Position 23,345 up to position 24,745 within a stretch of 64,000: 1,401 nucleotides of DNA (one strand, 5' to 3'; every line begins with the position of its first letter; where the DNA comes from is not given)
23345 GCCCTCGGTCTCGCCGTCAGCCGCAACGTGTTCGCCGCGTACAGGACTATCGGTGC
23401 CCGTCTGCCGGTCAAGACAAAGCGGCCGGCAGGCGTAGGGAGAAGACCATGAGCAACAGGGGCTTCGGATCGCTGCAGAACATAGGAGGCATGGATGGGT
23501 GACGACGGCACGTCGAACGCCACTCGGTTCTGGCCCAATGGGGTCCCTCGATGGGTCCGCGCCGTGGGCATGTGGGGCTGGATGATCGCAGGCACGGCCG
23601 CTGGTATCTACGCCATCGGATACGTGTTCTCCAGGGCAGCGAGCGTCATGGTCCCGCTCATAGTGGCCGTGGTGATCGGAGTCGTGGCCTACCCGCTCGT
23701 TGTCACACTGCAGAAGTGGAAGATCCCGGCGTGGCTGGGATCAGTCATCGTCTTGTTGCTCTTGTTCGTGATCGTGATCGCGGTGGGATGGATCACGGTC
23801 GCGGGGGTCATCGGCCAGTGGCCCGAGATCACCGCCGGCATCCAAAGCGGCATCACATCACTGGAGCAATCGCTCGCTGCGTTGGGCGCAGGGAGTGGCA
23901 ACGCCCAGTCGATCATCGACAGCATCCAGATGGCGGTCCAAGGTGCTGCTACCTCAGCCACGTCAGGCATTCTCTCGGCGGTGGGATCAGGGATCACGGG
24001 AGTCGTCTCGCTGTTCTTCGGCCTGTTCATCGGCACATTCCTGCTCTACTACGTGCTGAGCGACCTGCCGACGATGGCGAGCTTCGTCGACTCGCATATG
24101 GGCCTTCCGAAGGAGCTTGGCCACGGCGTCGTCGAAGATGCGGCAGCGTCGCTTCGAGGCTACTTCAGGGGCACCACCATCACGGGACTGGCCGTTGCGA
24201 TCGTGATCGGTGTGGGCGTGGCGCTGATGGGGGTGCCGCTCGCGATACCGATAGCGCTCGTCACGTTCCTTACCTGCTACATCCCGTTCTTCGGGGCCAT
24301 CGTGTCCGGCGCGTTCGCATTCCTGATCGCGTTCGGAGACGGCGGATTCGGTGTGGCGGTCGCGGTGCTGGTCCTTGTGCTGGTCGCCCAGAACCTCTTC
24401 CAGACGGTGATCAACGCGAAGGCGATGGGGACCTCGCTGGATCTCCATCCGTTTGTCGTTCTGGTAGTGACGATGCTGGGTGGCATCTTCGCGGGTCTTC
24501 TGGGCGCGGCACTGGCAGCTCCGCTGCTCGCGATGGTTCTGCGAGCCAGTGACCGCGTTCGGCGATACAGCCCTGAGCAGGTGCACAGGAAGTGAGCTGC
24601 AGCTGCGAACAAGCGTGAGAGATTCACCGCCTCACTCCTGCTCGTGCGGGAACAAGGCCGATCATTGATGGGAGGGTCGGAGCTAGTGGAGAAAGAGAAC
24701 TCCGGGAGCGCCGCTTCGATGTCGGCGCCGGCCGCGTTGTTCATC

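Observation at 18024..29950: An ~11.9 kb lower-G+C block beside tRNA-Arg looks like a decayed genomic island carrying amino-acid/dicarboxylate uptake and hydrolase genes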

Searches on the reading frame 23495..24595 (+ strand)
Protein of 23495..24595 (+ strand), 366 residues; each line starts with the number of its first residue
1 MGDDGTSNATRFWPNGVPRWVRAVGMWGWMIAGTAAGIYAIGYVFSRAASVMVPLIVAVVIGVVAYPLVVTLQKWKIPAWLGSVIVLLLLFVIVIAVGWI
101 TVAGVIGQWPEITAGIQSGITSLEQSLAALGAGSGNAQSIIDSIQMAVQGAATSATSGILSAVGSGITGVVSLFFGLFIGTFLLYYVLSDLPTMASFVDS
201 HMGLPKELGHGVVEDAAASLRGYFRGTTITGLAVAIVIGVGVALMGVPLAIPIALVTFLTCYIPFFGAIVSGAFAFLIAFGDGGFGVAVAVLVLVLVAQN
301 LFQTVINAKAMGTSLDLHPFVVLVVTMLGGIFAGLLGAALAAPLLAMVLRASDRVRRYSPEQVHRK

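Call 4: search_protein_families(library=pfam, proteins=[window:23495-24595:+])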
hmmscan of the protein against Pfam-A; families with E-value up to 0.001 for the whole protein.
window:23495-24595:+ (366 aa): 1 family
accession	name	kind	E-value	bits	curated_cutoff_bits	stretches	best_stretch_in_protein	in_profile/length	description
PF01594.21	AI-2E_transport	-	4.3e-43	148.2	34.3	1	40-354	9-325/327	AI-2E family transporter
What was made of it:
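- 23495..24595 (+): AI-2E family transporter. PF01594, E=4e-43 (call 4).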

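Call 46: search_protein_families(library=ncbifam, proteins=[window:23495-24595:+], max_evalue=0.00001)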
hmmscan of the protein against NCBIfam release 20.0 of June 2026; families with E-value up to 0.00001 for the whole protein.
window:23495-24595:+ (366 aa): 3 families
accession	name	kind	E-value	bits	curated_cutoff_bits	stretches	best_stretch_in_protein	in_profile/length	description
TIGR02872.1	spore_ytvI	equivalog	4.8e-18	65.7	198.15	1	38-351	9-334/341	sporulation integral membrane protein YtvI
NF008930.0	PRK12287.1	subfamily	1.2e-14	54.7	318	1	47-348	29-321/344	AI-2E family transporter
NF045801.1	efflux_ABUW_0982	equivalog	1.2e-07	31.1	675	1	36-350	13-338/392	chloramphenicol efflux transporter CxpE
